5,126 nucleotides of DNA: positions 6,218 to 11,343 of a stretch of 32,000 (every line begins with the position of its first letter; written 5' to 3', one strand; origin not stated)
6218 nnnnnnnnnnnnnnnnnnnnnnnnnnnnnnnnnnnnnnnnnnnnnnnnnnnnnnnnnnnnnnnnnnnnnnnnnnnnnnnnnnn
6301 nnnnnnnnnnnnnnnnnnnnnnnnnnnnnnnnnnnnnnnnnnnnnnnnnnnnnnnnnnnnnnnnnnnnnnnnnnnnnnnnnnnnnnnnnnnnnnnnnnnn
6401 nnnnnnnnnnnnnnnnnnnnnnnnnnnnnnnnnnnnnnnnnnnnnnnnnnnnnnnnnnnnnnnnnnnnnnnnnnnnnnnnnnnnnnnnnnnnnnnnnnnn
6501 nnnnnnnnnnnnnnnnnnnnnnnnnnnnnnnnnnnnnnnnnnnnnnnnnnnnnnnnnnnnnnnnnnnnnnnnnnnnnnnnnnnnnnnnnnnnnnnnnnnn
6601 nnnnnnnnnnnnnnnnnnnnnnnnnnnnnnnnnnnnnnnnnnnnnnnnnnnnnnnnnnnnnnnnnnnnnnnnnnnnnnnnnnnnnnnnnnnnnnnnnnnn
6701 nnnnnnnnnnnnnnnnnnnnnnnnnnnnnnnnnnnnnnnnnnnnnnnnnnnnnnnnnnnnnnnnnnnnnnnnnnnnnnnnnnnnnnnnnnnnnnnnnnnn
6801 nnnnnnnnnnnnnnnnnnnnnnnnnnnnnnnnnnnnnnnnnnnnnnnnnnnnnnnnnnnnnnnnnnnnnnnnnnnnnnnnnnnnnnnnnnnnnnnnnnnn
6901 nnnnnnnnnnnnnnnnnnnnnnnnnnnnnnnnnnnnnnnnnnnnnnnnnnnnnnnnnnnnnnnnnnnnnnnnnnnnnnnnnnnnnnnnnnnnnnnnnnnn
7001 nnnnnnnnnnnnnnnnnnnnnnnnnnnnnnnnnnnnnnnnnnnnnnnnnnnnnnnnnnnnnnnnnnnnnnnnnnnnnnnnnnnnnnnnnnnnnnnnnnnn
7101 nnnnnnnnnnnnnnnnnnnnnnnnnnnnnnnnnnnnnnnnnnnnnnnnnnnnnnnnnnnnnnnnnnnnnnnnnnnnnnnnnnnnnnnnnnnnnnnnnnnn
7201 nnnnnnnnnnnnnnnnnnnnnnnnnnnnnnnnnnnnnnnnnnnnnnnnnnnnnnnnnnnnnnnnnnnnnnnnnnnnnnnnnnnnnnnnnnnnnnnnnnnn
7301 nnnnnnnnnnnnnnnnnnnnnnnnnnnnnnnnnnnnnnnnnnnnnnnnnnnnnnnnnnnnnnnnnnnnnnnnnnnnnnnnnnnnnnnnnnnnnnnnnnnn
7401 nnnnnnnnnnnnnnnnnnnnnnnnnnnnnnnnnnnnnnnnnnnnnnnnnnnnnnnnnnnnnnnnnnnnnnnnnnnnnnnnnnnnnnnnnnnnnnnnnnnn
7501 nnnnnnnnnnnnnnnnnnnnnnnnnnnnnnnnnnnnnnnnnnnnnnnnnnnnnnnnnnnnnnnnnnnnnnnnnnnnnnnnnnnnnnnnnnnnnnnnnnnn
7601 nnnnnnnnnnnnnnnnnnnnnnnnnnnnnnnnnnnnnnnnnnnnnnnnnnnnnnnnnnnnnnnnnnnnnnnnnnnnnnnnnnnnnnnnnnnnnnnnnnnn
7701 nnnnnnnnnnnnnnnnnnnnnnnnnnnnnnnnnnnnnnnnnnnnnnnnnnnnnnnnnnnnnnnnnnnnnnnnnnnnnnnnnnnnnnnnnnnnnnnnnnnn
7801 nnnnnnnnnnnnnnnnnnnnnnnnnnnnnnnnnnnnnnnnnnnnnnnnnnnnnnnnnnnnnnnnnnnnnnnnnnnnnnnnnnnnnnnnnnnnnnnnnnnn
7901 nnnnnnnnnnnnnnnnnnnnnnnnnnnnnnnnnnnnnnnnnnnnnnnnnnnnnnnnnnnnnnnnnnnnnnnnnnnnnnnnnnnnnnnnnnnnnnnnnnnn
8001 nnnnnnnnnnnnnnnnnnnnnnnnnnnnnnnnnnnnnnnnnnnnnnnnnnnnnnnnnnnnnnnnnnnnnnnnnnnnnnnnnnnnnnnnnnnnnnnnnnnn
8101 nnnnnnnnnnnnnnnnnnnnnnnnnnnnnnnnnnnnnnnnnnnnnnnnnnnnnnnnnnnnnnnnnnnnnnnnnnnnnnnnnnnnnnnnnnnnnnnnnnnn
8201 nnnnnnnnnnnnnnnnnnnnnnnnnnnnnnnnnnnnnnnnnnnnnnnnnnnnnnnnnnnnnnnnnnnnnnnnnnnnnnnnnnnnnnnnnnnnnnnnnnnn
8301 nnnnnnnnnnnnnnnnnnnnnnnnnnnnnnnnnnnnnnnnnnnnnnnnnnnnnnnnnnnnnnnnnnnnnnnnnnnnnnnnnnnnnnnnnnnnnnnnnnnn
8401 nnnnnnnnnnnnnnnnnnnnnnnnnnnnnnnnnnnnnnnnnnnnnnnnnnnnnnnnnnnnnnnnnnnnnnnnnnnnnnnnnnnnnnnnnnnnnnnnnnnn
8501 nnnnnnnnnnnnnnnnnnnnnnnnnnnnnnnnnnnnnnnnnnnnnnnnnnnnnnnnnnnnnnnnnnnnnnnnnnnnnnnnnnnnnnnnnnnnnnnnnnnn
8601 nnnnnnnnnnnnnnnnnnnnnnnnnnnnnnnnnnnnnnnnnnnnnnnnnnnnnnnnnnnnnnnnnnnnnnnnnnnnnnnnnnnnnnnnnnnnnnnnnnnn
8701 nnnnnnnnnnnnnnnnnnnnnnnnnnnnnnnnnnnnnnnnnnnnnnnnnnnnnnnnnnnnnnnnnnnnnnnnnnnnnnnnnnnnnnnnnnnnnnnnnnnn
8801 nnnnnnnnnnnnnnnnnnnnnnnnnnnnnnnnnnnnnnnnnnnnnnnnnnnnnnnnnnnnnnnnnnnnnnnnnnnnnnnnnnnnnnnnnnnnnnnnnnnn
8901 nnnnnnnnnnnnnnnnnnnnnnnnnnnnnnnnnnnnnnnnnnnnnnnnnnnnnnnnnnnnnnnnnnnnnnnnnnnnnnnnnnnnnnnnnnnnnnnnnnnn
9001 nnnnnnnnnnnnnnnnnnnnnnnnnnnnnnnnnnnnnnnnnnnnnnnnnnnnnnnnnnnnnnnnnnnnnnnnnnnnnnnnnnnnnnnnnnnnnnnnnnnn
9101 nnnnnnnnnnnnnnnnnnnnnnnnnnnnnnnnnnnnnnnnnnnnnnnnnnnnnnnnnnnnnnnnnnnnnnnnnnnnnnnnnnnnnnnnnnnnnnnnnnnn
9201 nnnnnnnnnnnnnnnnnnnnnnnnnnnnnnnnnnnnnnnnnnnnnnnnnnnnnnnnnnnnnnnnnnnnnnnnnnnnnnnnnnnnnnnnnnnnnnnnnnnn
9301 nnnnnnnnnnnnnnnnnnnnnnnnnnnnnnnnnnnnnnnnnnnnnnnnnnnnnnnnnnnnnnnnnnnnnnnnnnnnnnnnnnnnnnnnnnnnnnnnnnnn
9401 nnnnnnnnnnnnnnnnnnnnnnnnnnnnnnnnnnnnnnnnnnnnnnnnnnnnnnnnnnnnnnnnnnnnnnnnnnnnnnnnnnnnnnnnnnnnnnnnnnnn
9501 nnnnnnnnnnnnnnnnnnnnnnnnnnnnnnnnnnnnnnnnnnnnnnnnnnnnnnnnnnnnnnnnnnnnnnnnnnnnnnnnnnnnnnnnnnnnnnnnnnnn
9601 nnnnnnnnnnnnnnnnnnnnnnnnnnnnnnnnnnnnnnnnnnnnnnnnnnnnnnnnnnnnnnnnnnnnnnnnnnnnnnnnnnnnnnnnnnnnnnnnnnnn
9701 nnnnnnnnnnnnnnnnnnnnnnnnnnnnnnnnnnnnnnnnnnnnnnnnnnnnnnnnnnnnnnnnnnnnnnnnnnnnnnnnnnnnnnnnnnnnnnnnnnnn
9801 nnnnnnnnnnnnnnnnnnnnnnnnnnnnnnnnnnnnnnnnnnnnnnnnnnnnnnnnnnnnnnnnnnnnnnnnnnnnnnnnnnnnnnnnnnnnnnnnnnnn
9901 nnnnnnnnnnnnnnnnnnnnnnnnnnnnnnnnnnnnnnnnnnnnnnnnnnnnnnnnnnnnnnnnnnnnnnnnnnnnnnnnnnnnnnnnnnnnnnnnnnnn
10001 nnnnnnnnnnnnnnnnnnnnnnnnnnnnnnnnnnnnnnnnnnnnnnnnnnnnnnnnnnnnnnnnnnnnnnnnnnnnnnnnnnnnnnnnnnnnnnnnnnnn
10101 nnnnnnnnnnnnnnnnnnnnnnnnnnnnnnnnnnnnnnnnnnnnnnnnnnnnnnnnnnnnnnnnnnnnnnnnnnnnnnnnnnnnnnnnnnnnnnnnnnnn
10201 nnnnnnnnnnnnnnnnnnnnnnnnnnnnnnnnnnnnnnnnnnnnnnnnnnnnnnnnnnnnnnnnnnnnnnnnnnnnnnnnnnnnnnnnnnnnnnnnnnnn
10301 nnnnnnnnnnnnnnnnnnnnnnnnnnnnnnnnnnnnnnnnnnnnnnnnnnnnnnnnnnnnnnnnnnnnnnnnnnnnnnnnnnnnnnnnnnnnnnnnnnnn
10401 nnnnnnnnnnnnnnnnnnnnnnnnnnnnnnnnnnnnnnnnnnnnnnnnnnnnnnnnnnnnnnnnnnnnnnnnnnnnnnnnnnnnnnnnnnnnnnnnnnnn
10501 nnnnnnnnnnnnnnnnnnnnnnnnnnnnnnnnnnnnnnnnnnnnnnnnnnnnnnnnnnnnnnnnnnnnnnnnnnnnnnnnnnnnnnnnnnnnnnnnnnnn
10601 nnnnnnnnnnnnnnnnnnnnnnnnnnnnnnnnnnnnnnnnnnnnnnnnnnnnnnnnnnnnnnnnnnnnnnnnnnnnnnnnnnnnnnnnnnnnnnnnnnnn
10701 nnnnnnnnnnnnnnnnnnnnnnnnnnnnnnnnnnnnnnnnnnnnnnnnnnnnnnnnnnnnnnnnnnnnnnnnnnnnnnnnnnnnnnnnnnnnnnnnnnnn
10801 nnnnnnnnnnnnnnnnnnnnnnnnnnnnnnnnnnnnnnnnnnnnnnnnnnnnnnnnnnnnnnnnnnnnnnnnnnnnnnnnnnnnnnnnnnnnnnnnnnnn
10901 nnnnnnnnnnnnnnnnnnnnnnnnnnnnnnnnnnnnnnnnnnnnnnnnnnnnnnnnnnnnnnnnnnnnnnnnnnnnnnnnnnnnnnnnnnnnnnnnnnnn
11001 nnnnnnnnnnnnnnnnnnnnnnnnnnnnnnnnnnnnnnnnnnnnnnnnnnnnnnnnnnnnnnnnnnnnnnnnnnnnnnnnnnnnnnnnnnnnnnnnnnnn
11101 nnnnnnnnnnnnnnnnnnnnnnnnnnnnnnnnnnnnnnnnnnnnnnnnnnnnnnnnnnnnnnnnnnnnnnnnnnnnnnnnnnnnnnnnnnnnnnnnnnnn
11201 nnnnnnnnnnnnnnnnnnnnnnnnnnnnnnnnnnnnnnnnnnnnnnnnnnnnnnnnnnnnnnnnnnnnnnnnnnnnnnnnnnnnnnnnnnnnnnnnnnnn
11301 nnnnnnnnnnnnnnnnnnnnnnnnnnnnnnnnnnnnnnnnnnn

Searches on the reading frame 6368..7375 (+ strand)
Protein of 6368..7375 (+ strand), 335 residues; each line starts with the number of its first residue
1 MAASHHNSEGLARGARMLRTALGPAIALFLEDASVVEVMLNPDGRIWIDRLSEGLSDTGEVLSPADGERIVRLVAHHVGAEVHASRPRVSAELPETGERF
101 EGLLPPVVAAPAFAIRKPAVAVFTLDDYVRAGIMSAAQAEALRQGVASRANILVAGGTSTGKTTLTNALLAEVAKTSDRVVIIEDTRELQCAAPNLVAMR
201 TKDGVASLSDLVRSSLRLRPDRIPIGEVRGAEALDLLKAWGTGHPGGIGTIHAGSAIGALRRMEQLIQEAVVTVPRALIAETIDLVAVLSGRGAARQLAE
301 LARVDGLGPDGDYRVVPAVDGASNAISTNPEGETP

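Call 36: search_protein_families(library=pfam, proteins=[window:6368-7375:+], max_evalue=0.001)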
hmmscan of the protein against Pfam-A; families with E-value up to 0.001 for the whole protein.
window:6368-7375:+ (335 aa): 3 families
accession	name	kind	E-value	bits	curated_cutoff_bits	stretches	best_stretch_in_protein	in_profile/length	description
PF00437.27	T2SSE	-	1.1e-34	120.2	24.9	1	106-286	100-272/370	Type II/IV secretion system protein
PF06414.18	Zeta_toxin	-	4.9e-05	23.3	22.3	1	149-214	16-78/199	Zeta toxin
PF10412.15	TrwB_AAD_bind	-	0.0008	18.8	20.5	0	149-184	15-50/387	Type IV secretion-system coupling protein DNA-binding domain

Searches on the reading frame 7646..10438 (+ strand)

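Call 36: search_protein_families(library=pfam, proteins=[window:7646-10438:+], max_evalue=0.001)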
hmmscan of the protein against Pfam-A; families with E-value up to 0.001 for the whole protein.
window:7646-10438:+ (930 aa): 2 families
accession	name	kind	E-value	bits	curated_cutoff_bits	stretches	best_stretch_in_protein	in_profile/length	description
PF19044.6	P-loop_TraG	-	5.7e-13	48.7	25.8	1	696-848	185-342/413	TraG P-loop domain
PF03135.19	CagE_TrbE_VirB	-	3.2e-07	31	21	1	300-506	15-204/204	CagE, TrbE, VirB family, component of type IV transporter system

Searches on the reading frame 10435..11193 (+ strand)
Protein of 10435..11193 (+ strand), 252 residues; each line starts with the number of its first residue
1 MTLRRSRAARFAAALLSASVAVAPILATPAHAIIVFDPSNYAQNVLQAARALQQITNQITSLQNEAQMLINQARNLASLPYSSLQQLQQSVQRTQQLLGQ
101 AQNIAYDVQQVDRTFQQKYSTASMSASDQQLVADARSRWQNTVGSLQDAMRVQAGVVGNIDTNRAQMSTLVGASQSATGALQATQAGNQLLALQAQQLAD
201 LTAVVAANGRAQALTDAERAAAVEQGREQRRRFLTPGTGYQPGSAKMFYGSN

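Call 36: search_protein_families(library=pfam, proteins=[window:10435-11193:+], max_evalue=0.001)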
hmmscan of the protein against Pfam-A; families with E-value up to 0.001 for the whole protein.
window:10435-11193:+ (252 aa): 2 families
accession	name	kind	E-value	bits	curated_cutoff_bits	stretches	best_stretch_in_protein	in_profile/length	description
PF13949.11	ALIX_LYPXL_bnd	-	0.0006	19.6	30.8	0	82-182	24-124/295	ALIX V-shaped domain binding to HIV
PF12054.13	DUF3535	-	0.00063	19.5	26.2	1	43-149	179-290/448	Domain of unknown function (DUF3535)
